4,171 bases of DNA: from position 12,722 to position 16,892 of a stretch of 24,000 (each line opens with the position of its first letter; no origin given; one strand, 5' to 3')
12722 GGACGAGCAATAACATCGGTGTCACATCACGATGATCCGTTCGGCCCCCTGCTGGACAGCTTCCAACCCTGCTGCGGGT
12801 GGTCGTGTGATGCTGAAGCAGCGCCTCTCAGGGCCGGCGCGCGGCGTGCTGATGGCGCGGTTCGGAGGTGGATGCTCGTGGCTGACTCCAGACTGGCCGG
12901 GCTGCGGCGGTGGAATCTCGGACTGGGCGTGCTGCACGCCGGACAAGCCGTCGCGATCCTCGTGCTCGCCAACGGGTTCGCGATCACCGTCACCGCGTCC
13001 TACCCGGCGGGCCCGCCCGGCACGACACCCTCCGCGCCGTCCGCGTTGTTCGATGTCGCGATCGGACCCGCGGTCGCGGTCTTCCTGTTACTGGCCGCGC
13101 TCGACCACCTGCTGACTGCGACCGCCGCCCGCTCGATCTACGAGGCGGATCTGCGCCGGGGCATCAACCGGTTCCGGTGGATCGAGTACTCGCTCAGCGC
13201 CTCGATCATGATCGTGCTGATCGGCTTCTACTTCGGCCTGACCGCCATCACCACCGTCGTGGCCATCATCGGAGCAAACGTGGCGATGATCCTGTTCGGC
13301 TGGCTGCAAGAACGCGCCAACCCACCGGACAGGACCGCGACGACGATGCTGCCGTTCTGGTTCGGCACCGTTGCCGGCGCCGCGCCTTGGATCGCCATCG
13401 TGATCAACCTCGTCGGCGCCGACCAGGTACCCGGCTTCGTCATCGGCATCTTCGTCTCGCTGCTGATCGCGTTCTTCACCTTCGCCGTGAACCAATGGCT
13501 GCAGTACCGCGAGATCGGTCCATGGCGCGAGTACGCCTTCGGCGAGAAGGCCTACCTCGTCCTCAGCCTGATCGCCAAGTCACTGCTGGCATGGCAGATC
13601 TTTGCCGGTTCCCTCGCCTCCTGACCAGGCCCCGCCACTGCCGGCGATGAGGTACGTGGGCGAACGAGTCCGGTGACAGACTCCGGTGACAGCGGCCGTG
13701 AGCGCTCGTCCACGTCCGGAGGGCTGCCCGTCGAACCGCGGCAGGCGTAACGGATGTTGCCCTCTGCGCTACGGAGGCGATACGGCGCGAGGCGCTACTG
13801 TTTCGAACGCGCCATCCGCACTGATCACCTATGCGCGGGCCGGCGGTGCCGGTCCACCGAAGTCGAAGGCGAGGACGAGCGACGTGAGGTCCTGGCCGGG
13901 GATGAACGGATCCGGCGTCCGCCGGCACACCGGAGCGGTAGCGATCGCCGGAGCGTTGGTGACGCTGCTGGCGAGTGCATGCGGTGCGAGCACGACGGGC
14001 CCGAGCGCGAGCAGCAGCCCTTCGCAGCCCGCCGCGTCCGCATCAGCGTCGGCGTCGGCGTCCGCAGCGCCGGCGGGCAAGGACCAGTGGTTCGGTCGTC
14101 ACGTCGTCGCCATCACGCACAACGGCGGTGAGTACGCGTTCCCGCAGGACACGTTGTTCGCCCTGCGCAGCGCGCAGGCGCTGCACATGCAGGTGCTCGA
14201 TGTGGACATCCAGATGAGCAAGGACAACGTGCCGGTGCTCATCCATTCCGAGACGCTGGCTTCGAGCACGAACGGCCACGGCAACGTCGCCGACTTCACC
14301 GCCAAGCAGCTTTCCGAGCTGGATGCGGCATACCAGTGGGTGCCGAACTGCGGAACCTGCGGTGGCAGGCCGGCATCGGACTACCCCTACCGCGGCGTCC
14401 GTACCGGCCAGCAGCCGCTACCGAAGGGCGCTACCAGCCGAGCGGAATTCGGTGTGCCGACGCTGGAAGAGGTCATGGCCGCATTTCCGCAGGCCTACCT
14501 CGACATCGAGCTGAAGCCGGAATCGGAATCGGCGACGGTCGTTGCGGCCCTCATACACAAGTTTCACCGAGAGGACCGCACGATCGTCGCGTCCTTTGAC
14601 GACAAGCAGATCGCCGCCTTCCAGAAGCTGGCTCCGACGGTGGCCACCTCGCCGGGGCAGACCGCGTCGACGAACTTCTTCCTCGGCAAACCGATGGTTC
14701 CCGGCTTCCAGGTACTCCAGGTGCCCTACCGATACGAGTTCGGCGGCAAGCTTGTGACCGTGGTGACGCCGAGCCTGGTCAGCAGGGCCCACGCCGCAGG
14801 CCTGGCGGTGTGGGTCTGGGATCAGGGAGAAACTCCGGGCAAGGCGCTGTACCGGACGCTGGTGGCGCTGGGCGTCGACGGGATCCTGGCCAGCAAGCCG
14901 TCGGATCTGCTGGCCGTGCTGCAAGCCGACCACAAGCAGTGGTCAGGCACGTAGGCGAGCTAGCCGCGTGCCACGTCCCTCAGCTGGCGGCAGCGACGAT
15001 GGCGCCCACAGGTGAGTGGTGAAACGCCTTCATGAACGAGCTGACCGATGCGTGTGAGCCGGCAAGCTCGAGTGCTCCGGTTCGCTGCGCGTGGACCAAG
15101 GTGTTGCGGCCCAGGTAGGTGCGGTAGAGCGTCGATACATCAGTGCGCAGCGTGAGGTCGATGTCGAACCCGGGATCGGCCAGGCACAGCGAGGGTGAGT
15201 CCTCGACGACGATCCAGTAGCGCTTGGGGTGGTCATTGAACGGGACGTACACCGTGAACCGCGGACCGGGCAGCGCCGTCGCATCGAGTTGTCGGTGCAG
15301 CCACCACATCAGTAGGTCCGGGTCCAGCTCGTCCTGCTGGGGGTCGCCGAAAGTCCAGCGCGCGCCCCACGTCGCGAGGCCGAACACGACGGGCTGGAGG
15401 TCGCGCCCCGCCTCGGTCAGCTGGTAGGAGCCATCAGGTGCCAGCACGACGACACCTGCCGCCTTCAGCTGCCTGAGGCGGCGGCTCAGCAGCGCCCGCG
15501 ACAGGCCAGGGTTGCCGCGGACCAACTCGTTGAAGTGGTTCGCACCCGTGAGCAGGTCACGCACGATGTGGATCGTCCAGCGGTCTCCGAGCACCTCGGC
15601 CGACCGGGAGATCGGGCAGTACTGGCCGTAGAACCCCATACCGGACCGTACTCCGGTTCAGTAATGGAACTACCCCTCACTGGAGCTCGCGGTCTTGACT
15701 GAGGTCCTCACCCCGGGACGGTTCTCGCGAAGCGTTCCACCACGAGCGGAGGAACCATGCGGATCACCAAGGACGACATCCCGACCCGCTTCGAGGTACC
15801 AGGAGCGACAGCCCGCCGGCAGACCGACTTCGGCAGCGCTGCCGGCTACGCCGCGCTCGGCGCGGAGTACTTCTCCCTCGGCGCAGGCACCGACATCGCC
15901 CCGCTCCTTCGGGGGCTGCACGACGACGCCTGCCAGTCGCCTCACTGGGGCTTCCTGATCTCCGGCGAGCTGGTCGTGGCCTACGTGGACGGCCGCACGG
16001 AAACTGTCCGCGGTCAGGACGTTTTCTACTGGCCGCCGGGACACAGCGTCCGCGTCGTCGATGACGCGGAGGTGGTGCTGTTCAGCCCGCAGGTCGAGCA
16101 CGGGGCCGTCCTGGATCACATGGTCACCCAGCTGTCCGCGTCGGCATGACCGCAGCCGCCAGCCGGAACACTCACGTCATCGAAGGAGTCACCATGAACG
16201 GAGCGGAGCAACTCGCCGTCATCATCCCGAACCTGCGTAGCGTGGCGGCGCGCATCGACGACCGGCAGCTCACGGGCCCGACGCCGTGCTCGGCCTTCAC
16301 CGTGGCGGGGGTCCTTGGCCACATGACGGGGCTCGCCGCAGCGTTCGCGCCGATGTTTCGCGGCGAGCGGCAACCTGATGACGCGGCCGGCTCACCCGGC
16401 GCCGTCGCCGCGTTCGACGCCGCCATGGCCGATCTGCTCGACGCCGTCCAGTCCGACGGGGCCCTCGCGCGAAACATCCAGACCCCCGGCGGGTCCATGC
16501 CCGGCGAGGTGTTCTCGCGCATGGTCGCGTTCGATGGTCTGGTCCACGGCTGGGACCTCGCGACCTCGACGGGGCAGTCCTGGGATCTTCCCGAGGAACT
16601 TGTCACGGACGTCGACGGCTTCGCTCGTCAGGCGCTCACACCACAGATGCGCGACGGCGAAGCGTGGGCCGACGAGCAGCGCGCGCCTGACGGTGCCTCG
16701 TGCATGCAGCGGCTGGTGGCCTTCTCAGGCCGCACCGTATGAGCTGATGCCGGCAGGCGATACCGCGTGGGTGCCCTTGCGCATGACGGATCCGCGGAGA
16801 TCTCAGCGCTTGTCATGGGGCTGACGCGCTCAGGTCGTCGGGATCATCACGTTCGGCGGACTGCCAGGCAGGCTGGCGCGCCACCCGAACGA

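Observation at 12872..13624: Heliorhodopsin: seven-helix retinal protein with predicted inverted topology and no settled function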

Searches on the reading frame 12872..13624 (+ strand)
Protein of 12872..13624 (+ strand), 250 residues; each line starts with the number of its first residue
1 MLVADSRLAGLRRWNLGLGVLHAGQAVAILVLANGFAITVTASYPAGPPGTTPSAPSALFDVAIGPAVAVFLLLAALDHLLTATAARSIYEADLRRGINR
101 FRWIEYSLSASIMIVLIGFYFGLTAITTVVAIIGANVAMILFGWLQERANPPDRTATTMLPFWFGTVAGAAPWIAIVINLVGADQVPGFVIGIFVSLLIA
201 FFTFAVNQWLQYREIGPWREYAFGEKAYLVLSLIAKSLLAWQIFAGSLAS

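Call 4: search_protein_families(library=pfam, proteins=[window:12872-13621:+], max_evalue=0.01)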
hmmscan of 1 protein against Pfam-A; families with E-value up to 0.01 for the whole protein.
window:12872-13621:+ (250 aa): 2 families
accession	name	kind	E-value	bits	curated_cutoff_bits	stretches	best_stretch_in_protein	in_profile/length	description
PF18761.7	Heliorhodopsin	-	1.7e-98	329.3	26.7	1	11-248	1-242/242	Heliorhodopsin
PF04511.20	DER1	-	0.0083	16.5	26.6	0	113-205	88-176/191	Der1-like family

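Call 5: search_protein_families(library=ncbifam, proteins=[window:12872-13621:+], max_evalue=0.01)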
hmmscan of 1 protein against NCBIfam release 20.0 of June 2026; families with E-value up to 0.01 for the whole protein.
window:12872-13621:+ (250 aa): 2 families
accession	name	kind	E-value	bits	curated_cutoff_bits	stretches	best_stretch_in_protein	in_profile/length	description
NF038020.1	HeR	equivalog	1.1e-82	277.3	100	1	11-248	1-244/244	heliorhodopsin HeR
NF012139.0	exosort_XrtP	exception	0.0017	18.3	200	1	114-148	124-158/159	exosortase P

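Call 6: search_solved_structures(query=window:12872-13621:+, show_alignments=3, max_evalue=0.01)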
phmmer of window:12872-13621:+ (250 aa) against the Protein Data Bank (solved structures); distinct sequences matched with E-value up to 0.01: 6.
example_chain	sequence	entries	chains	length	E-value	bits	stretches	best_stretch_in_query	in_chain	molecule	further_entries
9ljj_A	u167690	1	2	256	7.4e-66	225.7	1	8-248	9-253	Heliorhodopsin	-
6su3_X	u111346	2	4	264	8.3e-66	225.5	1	8-248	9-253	48C12 heliorhodopsin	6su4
6uh3_A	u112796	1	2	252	9.3e-66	225.3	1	8-248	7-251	Heliorhodopsin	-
6is6_A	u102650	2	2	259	7.7e-54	186.3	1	12-248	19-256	heliorhodopsin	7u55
7clj_A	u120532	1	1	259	1.9e-53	185.1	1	12-248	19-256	heliorhodopsin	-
9vfc_A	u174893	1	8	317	3.9e-40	141.4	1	12-246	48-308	heliorhodopsin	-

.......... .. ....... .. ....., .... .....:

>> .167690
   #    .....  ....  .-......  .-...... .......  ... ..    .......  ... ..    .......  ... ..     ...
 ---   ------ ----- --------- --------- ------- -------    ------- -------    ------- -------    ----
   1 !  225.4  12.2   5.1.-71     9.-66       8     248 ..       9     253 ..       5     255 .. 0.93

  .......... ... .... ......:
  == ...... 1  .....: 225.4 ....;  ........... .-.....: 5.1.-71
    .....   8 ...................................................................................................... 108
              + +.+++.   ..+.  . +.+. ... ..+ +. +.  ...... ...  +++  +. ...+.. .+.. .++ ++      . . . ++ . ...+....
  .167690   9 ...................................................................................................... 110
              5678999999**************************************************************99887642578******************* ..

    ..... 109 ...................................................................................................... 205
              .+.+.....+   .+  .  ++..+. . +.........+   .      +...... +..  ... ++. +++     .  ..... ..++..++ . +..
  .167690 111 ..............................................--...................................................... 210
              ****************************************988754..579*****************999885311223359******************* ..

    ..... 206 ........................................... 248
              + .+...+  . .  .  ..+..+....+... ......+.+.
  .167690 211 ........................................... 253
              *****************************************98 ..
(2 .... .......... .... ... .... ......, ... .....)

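Call 15: find_related_loci(query=window:12872-13621:+, collection=genome_contigs, flank=10000)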
Query window:12872-13621:+ (250 aa) in genome_contigs; peptide patterns used: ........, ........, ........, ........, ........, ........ (x = any residue, [..] = any of these).
599 stretches matched a pattern (row limit reached: there are more); 337 encode a relative of the query (tblastn E <= 1e-3); the best 80 are kept; 80 distinct loci.
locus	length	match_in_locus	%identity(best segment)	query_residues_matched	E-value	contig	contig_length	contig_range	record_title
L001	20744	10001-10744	96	3-250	3e-153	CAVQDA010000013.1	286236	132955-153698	MAG: uncultured Actinomycetota bacterium isolate MFD02416.bin.2.193 genome assembly, contig: contig_41774, whole genome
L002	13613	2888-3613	88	3-244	4e-139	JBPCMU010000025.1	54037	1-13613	MAG: Jatrophihabitans sp. isolate TH_ant_mag_112 S1Ck127_5437971_flag_0_multi_16.0000_len_54037, whole genome shotgun se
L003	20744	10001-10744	85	3-250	3e-130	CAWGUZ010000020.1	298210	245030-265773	MAG: uncultured Actinomycetota bacterium isolate MFD02581.bin.1.200 genome assembly, contig: contig_84761, whole genome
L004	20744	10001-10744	79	3-250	2e-128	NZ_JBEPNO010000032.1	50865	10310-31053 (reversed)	Nakamurella sp. UYEF19 Ga0493855_32, whole genome shotgun sequence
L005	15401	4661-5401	77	3-249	2e-123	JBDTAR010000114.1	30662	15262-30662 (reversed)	MAG: Nakamurella sp. isolate cluster2_bin.113 k127_4177199, whole genome shotgun sequence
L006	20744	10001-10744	82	3-250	6e-123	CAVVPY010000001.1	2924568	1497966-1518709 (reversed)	MAG: uncultured Actinomycetota bacterium isolate MFD02581.bin.1.237 genome assembly, contig: contig_10008, whole genome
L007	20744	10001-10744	79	3-249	3e-122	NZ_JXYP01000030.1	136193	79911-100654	Williamsia herbipolensis strain ARP1 contig12, whole genome shotgun sequence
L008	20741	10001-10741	77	3-249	1e-121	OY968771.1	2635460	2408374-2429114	MAG: uncultured Actinomycetota bacterium isolate MFD01275.bin.c.4 genome assembly, chromosome: 1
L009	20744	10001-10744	75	3-249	7e-121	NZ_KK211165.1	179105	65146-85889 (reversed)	Nocardioides sp. URHA0020 N542DRAFT_scaffold00010.10, whole genome shotgun sequence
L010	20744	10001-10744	78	3-249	2e-120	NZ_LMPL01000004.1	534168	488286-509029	Williamsia sp. Leaf354 contig_4, whole genome shotgun sequence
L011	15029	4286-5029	72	3-250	3e-120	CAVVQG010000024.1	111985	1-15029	MAG: uncultured Actinomycetota bacterium isolate MFD02581.bin.2.180 genome assembly, contig: contig_84625, whole genome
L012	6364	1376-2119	81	3-250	3e-120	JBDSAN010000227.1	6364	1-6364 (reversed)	MAG: Jatrophihabitantaceae bacterium isolate cluster1_bin.110 k127_6690645, whole genome shotgun sequence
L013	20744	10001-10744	73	3-250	3e-120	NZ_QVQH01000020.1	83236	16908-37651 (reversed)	Geodermatophilus sp. LHW52908 scaffold20, whole genome shotgun sequence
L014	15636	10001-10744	71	3-250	3e-119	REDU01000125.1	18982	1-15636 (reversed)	MAG: Ilumatobacter sp. isolate GEM2.Bin45 NODE_3584_length_18982_cov_30.6249, whole genome shotgun sequence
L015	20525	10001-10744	77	3-250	3e-119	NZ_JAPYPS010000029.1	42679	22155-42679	MAG: Nocardioides sp. isolate PW10.concoct.85 PW10_1099_length_42679_cov_15.832371, whole genome shotgun sequence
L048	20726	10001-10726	71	3-244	2e-113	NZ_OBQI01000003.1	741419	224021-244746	Blastococcus aggregatus strain DSM 4725, whole genome shotgun sequence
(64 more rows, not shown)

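Call 23: find_encoding_contigs(protein=window:12872-13624:+, flank=3000, max_places=4)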
Protein window:12872-13624:+ (250 aa): no gene with exactly this product is on record in the collection.

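Call 24: list_cluster_members(proteins=[window:12872-13621:+])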
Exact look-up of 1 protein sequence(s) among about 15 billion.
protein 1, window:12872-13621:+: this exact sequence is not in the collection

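Call 38: search_protein_families(library=pfam, proteins=[L002:1227-2666:+, L002:3831-4193:+, L003:7446-9419:-, L003:11186-13216:-, L004:8418-9890:-, L004:10819-11958:+, L006:9605-9955:-, L006:10773-11738:-, L007:9135-9971:-, L007:10793-12175:+], max_evalue=0.0001)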
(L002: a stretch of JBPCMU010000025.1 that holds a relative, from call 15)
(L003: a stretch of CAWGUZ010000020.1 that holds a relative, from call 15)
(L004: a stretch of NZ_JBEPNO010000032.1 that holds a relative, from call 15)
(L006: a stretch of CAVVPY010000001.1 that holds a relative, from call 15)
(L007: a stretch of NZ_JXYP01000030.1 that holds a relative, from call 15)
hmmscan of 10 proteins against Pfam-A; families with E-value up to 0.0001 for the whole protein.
L002:1227-2666:+ (479 aa): 1 family
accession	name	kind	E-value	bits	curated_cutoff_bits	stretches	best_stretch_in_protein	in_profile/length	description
PF03136.20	Pup_ligase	-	6.3e-164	546.6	25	1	31-450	1-441/441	Pup-ligase protein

L002:3831-4193:+ (120 aa): 3 families
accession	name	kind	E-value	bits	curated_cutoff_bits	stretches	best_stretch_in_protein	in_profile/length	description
PF12840.13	HTH_20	-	1.9e-12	47.4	27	1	12-58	1-48/51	Helix-turn-helix domain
PF01022.26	HTH_5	-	1.3e-10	41.4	22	1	14-59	1-46/47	Bacterial regulatory protein, arsR family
PF12802.13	MarR_2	-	5.7e-06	26.8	27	1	26-64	19-56/61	MarR family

L003:7446-9419:- (657 aa): 1 family
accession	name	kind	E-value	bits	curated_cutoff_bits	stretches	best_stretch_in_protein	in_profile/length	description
PF15644.12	Gln_amidase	-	1.5e-05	26.4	24.1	1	528-624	1-112/114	Papain fold toxin 1, glutamine deamidase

L003:11186-13216:- (676 aa): 2 families
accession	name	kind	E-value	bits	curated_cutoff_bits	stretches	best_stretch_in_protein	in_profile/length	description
PF04055.27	Radical_SAM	-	1.1e-16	61.9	29.5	1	247-404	4-162/166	Radical SAM superfamily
PF23545.1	Zn_ribbon_HMPTM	-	2.1e-11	43.6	27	1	142-193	2-44/45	HMPTM N-terminal zinc ribbon domain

L004:8418-9890:- (490 aa): 7 families
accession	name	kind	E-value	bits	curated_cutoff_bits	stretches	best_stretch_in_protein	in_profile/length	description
PF07992.20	Pyr_redox_2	-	1.4e-67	228.7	26.1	1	20-333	2-291/291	Pyridine nucleotide-disulphide oxidoreductase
PF00070.33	Pyr_redox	-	9.9e-25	87.3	22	1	185-261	1-78/82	Pyridine nucleotide-disulphide oxidoreductase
PF02852.28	Pyr_redox_dim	-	5.6e-23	81.7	25.3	1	353-458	1-109/110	Pyridine nucleotide-disulphide oxidoreductase, dimerisation domain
PF01134.28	GIDA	-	6.4e-10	39.1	22.1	1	20-76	1-55/391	Glucose inhibited division protein A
PF13738.12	Pyr_redox_3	-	5.2e-09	36.2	30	0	147-315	126-303/305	Pyridine nucleotide-disulphide oxidoreductase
PF13450.12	NAD_binding_8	-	7.3e-07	29.8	21.9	1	23-56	1-35/68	NAD(P)-binding Rossmann-like domain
PF03486.20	HI0933_like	-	1.6e-06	28.2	50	0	20-51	2-33/244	HI0933-like protein Rossmann domain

L004:10819-11958:+ (379 aa): 1 family
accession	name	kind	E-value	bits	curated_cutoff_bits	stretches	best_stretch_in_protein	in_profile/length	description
PF03601.19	Cons_hypoth698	-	1.6e-67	228.1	24.5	1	45-357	1-303/304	Conserved hypothetical protein 698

L006:9605-9955:- (116 aa): 1 family
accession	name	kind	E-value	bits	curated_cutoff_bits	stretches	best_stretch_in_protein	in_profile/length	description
PF02583.22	Trns_repr_metal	-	1.8e-23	83.2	22.8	1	36-110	3-74/78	Metal-sensitive transcriptional repressor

L006:10773-11738:- (321 aa): 1 family
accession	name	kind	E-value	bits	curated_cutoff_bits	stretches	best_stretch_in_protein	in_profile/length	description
PF19458.4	DUF5995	-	3.4e-48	164.3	27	1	77-278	17-224/225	Family of unknown function (DUF5995)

L007:9135-9971:- (278 aa): 0 families

L007:10793-12175:+ (460 aa): 1 family
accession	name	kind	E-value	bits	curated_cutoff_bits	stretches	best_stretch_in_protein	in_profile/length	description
PF12698.13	ABC2_membrane_3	-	7.4e-12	45.5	31.6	1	38-336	5-343/347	ABC-2 family transporter protein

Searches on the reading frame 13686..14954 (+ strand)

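Call 10: search_protein_families(library=pfam, proteins=[window:13686-14954:+], max_evalue=0.001)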
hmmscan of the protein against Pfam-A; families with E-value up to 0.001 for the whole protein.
window:13686-14954:+ (422 aa): 1 family
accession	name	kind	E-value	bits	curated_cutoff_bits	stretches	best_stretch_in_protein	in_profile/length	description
PF03009.23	GDPD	-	1.7e-25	90.9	23.6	1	145-402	1-239/244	Glycerophosphoryl diester phosphodiesterase family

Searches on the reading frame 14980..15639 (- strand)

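Call 11: search_protein_families(library=pfam, proteins=[window:14980-15639:-], max_evalue=0.001)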
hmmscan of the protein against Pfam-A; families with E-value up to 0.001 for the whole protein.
window:14980-15639:- (219 aa): 1 family
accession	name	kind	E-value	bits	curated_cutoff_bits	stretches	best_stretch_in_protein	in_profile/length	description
PF01638.23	HxlR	-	1.5e-16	60.4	20.8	1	16-96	1-87/91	HxlR-like helix-turn-helix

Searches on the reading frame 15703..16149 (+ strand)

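Call 11: search_protein_families(library=pfam, proteins=[window:15703-16149:+], max_evalue=0.001)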
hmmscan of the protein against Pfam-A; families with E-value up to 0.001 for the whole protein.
window:15703-16149:+ (148 aa): 1 family
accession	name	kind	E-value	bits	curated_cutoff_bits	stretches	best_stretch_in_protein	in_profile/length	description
PF07883.17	Cupin_2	-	2.6e-05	24.3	27.2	1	79-126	19-66/70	Cupin domain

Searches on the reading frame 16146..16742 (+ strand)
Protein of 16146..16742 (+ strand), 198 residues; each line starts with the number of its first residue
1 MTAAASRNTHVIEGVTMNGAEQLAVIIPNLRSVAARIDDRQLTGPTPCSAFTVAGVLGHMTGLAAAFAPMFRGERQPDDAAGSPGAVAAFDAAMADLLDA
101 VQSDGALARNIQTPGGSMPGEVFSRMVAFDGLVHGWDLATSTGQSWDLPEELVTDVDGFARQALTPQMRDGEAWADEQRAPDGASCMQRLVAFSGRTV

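Call 11: search_protein_families(library=pfam, proteins=[window:16146-16742:+], max_evalue=0.001)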
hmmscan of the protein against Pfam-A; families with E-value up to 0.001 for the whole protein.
window:16146-16742:+ (198 aa): 1 family
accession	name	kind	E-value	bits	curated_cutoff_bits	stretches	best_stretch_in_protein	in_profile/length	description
PF11716.13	MDMPI_N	-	2.9e-13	51.1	24.2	1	29-139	7-140/140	Mycothiol maleylpyruvate isomerase N-terminal domain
